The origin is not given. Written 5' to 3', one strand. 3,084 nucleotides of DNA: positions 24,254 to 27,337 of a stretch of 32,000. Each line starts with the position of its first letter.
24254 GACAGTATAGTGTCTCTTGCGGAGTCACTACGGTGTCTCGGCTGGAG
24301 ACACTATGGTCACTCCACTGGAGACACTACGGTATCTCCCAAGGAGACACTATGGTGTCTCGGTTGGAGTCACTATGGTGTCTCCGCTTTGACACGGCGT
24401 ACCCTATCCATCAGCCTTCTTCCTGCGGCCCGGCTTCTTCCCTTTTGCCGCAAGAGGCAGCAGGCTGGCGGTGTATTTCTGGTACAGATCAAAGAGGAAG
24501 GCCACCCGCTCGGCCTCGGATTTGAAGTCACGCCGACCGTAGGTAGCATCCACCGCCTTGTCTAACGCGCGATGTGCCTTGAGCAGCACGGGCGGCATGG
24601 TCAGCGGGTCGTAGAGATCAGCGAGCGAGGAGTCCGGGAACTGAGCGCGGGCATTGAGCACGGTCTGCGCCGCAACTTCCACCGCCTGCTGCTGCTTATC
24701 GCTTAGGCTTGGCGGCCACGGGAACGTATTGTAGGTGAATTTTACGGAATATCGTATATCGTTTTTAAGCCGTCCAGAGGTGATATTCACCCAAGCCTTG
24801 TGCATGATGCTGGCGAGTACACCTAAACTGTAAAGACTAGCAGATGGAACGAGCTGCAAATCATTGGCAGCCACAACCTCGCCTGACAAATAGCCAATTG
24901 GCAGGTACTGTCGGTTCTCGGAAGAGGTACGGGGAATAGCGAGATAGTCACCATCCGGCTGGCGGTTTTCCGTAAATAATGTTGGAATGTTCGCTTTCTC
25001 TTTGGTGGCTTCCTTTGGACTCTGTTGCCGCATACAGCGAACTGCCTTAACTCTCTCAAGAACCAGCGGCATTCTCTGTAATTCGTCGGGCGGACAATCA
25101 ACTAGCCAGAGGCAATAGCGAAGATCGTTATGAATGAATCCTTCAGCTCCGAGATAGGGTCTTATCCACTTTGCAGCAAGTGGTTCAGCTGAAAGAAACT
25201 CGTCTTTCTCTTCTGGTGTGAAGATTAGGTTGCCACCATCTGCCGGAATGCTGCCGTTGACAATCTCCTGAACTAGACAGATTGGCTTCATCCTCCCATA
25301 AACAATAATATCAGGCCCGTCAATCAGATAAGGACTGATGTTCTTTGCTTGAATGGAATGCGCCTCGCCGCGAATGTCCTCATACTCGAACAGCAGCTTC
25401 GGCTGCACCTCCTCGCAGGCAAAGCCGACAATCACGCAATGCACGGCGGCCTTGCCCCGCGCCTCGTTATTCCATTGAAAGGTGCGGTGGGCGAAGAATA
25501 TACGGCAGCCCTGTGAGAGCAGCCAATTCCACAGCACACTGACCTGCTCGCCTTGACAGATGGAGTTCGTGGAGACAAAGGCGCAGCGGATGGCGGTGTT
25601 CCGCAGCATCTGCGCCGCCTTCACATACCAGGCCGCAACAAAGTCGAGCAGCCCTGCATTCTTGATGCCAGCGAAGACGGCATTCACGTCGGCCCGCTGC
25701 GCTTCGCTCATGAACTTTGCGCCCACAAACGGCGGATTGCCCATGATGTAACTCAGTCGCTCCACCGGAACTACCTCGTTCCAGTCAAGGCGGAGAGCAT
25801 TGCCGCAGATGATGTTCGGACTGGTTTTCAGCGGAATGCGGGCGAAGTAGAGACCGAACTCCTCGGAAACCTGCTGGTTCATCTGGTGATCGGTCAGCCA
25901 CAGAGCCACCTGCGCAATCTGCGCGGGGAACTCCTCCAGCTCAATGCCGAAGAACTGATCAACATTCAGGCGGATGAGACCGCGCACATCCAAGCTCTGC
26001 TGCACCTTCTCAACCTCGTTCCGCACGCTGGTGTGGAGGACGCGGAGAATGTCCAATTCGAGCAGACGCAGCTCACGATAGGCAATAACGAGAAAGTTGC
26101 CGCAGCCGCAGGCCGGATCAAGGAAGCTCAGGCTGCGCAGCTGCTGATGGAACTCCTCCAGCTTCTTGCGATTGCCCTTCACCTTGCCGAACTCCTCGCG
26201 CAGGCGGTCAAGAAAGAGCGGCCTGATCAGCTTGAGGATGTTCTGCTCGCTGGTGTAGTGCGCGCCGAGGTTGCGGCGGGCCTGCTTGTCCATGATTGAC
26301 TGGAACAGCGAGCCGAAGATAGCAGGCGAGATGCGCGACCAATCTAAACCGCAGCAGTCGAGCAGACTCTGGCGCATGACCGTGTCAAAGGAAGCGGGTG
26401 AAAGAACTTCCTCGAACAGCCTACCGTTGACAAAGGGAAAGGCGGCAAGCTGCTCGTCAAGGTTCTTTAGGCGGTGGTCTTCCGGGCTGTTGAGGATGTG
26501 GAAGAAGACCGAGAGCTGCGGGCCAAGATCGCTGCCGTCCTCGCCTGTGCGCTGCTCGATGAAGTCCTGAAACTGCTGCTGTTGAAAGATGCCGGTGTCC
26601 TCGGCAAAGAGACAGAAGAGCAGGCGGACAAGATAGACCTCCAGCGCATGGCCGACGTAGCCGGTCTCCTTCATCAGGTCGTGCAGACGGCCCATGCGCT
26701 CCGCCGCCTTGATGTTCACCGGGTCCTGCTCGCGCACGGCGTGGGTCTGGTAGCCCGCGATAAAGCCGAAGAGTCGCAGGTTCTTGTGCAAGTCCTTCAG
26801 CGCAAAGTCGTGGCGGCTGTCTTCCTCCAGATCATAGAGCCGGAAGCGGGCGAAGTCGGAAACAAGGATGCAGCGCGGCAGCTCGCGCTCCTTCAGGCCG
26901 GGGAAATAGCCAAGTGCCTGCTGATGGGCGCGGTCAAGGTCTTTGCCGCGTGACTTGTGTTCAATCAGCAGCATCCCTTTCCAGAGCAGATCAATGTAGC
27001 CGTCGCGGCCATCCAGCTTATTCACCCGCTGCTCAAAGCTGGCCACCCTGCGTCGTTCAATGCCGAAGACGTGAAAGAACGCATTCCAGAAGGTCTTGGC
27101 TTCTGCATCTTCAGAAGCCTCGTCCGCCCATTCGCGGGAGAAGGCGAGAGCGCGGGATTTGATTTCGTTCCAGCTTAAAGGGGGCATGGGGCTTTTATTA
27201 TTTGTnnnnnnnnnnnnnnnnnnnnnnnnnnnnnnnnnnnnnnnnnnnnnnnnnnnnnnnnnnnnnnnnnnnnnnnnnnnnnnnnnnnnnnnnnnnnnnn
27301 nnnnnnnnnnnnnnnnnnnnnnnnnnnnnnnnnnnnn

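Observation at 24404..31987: Candidate coupled defence module: STAND abortive-infection nuclease co-oriented with, and 18 nt upstream of, a Type IIL RM enzyme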

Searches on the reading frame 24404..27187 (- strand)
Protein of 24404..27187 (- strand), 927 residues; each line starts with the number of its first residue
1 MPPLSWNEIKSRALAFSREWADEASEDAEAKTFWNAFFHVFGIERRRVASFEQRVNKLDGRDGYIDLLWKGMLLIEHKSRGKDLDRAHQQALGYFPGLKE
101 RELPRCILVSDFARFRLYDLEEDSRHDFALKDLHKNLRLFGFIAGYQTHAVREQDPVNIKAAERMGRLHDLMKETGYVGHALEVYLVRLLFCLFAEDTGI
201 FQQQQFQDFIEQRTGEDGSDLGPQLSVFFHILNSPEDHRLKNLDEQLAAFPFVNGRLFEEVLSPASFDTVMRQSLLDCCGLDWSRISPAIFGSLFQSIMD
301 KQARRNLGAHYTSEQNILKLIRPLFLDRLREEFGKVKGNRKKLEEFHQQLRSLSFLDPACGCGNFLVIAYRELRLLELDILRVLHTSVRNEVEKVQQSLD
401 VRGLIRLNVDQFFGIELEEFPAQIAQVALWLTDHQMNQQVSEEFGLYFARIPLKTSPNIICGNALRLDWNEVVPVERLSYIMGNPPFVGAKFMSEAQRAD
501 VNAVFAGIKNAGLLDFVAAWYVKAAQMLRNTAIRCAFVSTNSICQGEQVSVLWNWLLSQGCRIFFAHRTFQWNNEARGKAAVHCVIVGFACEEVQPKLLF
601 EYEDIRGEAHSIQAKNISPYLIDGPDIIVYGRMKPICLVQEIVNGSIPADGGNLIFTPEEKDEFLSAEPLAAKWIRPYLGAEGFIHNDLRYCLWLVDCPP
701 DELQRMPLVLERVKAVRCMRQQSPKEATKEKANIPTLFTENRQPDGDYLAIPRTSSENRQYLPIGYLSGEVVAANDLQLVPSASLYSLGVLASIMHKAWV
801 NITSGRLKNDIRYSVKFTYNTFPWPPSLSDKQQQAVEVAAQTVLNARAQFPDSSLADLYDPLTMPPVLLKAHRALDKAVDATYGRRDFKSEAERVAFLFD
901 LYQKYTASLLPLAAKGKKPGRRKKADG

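Call 7: search_protein_families(library=pfam, proteins=[window:24404-27187:-], max_evalue=0.01)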
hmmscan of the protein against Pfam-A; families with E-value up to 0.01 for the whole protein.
window:24404-27187:- (927 aa): 8 families
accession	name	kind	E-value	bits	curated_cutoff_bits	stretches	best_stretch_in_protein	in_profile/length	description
PF20473.4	MmeI_Mtase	-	7.1e-96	320.8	27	1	335-600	3-258/259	MmeI, DNA-methyltransferase domain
PF20466.3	MmeI_TRD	-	1.2e-66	224.4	27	1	623-826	1-206/207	MmeI, target recognition domain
PF20464.3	MmeI_N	-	7.9e-49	166.8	27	1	12-174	2-180/181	MmeI, N-terminal domain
PF20467.3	MmeI_C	-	1.9e-34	118.1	27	1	829-909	2-82/83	MmeI, C-terminal domain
PF20465.4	MmeI_hel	-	2e-24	86.6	27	1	180-258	1-75/75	MmeI, helicase spacer domain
PF07669.17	Eco57I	-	5.8e-05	23.7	25.3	1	411-550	2-147/171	Eco57I restriction-modification methylase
PF02384.22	N6_Mtase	-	0.0034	17.2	20.4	0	353-538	48-182/311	N-6 DNA Methylase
PF25120.1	DUF7814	-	0.0081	16.3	27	0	187-260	86-158/228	Domain of unknown function (DUF7814)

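Call 8: search_protein_families(library=padloc, proteins=[window:24404-27187:-], max_evalue=0.01)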
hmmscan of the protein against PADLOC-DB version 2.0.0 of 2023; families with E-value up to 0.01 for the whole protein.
window:24404-27187:- (927 aa): 28 families (the best 25 are shown)
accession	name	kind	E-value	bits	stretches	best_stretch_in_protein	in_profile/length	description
PDLC03598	REase_MTase_IIG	-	0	1200.2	1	4-907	3-909/912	Type IIG restriction enzyme-methyltransferase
PDLC03599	REase_MTase_IIG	-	7.8e-99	329.8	2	25-705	21-697/959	Type IIG restriction enzyme-methyltransferase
PDLC03627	REase_MTase_IIG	-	2.1e-84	282.1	2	78-441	110-490/1136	Type IIG restriction enzyme-methyltransferase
PDLC04134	mad2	-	1.6e-48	163.7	1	26-559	5-416/492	mads_2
PDLC02643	DrmMI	-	5.4e-37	125.2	2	471-891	861-1279/1347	DrmMI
PDLC02644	DrmMI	-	6.9e-15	52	2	467-685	369-576/988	DrmMI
PDLC02640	DrmMI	-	9.9e-13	44.6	1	757-924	774-946/1015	DrmMI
PDLC02646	DrmMI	-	5e-11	39.5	1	467-575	270-382/792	DrmMI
PDLC03335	MTase_II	-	2.9e-09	34.2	1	454-557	171-273/607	Type II methyltransferase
PDLC03609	REase_MTase_IIG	-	2.2e-08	30.4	1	336-557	420-633/1066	Type IIG restriction enzyme-methyltransferase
PDLC03630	REase_MTase_IIG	-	1.3e-07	27.8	1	290-373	353-427/1100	Type IIG restriction enzyme-methyltransferase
PDLC03580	REase_II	-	3.5e-07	26.4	1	290-392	361-453/1112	Type II restriction enzyme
PDLC02523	PglX|PglXI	-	1e-06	24.8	1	348-438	327-411/1428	PglX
PDLC02639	DrmMI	-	1.1e-05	21.9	1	479-586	584-692/803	DrmMI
PDLC02638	DrmMI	-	1.4e-05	21.5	0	301-373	548-620/935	DrmMI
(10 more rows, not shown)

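Call 9: search_protein_families(library=ncbifam, proteins=[window:24404-27187:-], max_evalue=0.01)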
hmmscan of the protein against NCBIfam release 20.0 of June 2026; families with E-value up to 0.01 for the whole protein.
window:24404-27187:- (927 aa): 2 families
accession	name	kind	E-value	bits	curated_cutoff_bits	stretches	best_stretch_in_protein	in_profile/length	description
NF033455.1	BREX_6_MTaseX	exception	2.7e-06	25.2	900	1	344-441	321-408/1319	BREX-6 system adenine-specific DNA-methyltransferase PglX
NF033452.1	BREX_1_MTaseX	exception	0.0021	15.9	500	0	339-371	301-333/1210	BREX-1 system adenine-specific DNA-methyltransferase PglX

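Call 44: find_homologous_proteins(query=window:24404-27187:-)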
Query window:24404-27187:- (927 aa): 8000 proteins with E <= 0.001 among 8000 candidates; the best 120 are listed.
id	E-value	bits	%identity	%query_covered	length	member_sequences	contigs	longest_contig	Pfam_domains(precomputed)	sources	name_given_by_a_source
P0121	0.0e+0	2150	100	100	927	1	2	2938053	PF20465.5,PF20466.4,PF20464.4,PF20467.4,PF20473.5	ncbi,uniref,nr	ncbi:MAG: Type II restriction/modification system, DNA methylase subunit YeeA [Candidatus Electronem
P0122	0.0e+0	1788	83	100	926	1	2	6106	PF20465.5,PF07669.18,PF20466.4,PF20464.4,PF20467.4,PF20473.5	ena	-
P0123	0.0e+0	1719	80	100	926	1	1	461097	PF20465.5,PF07669.18,PF20466.4,PF20464.4,PF20467.4,PF20473.5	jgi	jgi:hypothetical protein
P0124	0.0e+0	1707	80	100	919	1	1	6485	PF20465.5,PF20466.4,PF20464.4,PF20467.4,PF20473.5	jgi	jgi:hypothetical protein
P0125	0.0e+0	1682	78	100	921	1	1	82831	PF20465.5,PF20466.4,PF20464.4,PF20467.4,PF20473.5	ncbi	-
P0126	0.0e+0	1636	77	100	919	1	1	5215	PF20465.5,PF20466.4,PF20464.4,PF20467.4,PF20473.5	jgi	jgi:hypothetical protein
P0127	0.0e+0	1633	77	100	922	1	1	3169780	PF20465.5,PF07669.18,PF20466.4,PF20464.4,PF20467.4,PF20473.5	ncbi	ncbi:MAG: DNA methyltransferase [Candidatus Electronema sp. VV]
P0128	0.0e+0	1603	73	100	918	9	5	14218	PF20465.5,PF07669.18,PF20466.4,PF20464.4,PF20467.4,PF20473.5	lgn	-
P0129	0.0e+0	1597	75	100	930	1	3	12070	PF20465.5,PF20466.4,PF20464.4,PF20467.4,PF20473.5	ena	-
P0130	0.0e+0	1574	73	99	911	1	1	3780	PF20465.5,PF20466.4,PF20464.4,PF20467.4,PF20473.5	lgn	-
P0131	0.0e+0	1568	71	99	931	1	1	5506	PF20465.5,PF07669.18,PF20466.4,PF20464.4,PF20467.4,PF20473.5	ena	-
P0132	0.0e+0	1563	74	100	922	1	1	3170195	PF20465.5,PF07669.18,PF20466.4,PF20464.4,PF20467.4,PF20473.5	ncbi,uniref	ncbi:MAG: class I SAM-dependent DNA methyltransferase [Candidatus Electronema sp. V4]|uniref:class I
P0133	0.0e+0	1563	72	99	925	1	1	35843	PF20465.5,PF07669.18,PF20466.4,PF20464.4,PF20467.4,PF20473.5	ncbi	-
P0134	0.0e+0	1561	72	100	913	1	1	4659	PF20465.5,PF20466.4,PF20464.4,PF20467.4,PF20473.5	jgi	jgi:hypothetical protein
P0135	0.0e+0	1531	72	98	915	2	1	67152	PF20465.5,PF20466.4,PF20464.4,PF20467.4,PF20473.5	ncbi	ncbi:MAG TPA: DNA methyltransferase [Pseudomonadales bacterium]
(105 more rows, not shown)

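Call 45: find_encoding_contigs(protein=P0123, flank=8000, max_places=2)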
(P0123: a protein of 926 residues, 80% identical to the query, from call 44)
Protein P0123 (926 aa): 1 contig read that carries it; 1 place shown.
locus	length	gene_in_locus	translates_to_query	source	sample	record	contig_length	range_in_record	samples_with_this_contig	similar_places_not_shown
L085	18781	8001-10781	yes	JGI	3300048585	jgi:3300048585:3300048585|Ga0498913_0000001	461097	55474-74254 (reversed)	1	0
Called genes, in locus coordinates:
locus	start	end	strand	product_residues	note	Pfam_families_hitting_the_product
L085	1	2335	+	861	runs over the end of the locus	PF02861:Clp_N, PF23569:NBD_SMAX1, PF00004:AAA, PF17871:AAA_lid_9, PF00004:AAA, PF07724:AAA_2, PF07728:AAA_5, PF10431:ClpB_D2-small, +9 more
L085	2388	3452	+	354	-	PF03781:FGE-sulfatase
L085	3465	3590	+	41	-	-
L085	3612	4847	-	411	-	PF04326:SLFN_AlbA_2, PF13749:HATPase_c_4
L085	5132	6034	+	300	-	PF20275:CTD10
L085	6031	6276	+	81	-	PF20293:MC6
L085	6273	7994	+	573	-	PF20275:CTD10, PF10088:DUF2326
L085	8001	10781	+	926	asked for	PF20464:MmeI_N, PF20465:MmeI_hel, PF20473:MmeI_Mtase, PF07669:Eco57I (weak), PF20466:MmeI_TRD, PF20467:MmeI_C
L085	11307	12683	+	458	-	PF01565:FAD_binding_4, PF02913:FAD-oxidase_C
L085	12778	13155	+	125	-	PF00050:Kazal_1, PF07648:Kazal_2 (weak)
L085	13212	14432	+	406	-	PF07992:Pyr_redox_2, PF01266:DAO (faint), PF00070:Pyr_redox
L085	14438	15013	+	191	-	PF18955:DUF5698, PF10035:DUF2179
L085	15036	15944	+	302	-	PF02653:BPD_transp_2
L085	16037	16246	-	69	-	-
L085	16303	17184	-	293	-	PF04326:SLFN_AlbA_2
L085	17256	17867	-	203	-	PF00117:GATase, PF07722:Peptidase_C26 (faint)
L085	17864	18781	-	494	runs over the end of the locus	PF04715:, PF00425:Chorismate_bind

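Call 46: find_encoding_contigs(protein=P0127, flank=8000, max_places=2)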
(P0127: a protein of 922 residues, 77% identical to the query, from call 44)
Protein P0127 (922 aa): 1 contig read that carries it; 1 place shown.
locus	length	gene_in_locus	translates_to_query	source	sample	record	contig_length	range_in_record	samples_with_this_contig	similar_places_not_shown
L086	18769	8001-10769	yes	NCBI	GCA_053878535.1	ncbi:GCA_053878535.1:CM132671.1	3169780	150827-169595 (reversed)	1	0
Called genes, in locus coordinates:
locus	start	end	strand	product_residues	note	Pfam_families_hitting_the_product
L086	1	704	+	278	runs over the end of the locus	PF03537:Glyco_hydro_114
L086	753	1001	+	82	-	PF06803:DUF1232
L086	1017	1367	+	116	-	PF01219:DAGK_prokar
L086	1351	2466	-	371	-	PF00709:Adenylsucc_synt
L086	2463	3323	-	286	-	-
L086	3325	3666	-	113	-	-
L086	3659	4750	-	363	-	PF01264:Chorismate_synt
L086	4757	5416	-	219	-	-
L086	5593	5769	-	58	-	-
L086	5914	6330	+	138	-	-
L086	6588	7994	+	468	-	PF01266:DAO (faint), PF01593:Amino_oxidase, PF01946:Thi4 (weak), PF13450:NAD_binding_8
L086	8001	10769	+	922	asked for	PF20464:MmeI_N, PF20465:MmeI_hel, PF20473:MmeI_Mtase, PF07669:Eco57I (weak), PF20466:MmeI_TRD, PF20467:MmeI_C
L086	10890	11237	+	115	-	PF05973:Gp49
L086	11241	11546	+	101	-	PF13443:HTH_26 (weak), PF01381:HTH_3 (weak)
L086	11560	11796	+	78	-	-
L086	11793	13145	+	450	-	PF00919:UPF0004, PF04055:Radical_SAM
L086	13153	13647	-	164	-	PF00581:Rhodanese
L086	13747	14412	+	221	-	PF13241:NAD_binding_7, PF14824:Sirohm_synth_M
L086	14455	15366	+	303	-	PF01578:Cytochrom_C_asm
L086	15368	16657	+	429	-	PF05201:GlutR_N, PF01488:Shikimate_DH, PF00745:GlutR_dimer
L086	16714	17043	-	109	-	-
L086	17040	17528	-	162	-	-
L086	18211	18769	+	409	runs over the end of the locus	PF07992:Pyr_redox_2, PF21706:FCSD_central (faint)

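Call 47: find_encoding_contigs(protein=P0122, flank=8000, max_places=2)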
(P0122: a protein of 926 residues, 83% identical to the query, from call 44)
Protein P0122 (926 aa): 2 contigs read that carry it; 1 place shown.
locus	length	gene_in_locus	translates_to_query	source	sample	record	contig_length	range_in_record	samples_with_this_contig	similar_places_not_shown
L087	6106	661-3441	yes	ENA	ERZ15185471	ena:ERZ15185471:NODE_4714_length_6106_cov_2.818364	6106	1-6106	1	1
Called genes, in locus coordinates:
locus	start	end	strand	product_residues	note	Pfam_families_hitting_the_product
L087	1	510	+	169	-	?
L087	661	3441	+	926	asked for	PF20464:MmeI_N, PF20465:MmeI_hel, PF20473:MmeI_Mtase, PF07669:Eco57I (weak), PF20466:MmeI_TRD, PF20467:MmeI_C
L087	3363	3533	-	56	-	-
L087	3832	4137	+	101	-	PF13443:HTH_26 (weak), PF01381:HTH_3 (weak)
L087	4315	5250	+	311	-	-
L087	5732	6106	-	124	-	?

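Call 90: search_protein_families(library=pfam, proteins=[L087:1-510:+], max_evalue=0.001)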
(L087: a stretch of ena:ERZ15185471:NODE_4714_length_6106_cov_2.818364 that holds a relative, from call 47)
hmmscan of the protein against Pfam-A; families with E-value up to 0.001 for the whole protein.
L087:1-510:+ (169 aa): 3 families
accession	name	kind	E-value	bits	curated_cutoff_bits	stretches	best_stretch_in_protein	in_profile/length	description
PF13442.11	Cytochrome_CBB3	-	1.2e-08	35.6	27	1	100-166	6-68/68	Cytochrome C oxidase, cbb3-type, subunit III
PF00034.26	Cytochrom_C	-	9e-06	27.4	21.3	1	98-168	2-88/90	Cytochrome c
PF01654.22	Cyt_bd_oxida_I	-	0.00069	18.7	26.2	1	14-79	317-380/418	Cytochrome bd terminal oxidase subunit I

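Call 94: search_protein_families(library=padloc, proteins=[L085:6273-7994:+], max_evalue=0.00001)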
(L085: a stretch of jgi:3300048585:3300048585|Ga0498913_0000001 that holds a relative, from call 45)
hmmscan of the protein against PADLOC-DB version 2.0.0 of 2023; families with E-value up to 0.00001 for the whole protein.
L085:6273-7994:+ (573 aa): 3 families
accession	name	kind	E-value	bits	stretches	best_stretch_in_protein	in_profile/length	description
PDLC04774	PDC-M68B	-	1.3e-149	497.5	1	1-573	1-581/581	-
PDLC03859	LmuB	-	1.4e-10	39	1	13-437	17-402/611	-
PDLC03863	LmuB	-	2.4e-10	37.8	1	324-502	353-539/610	-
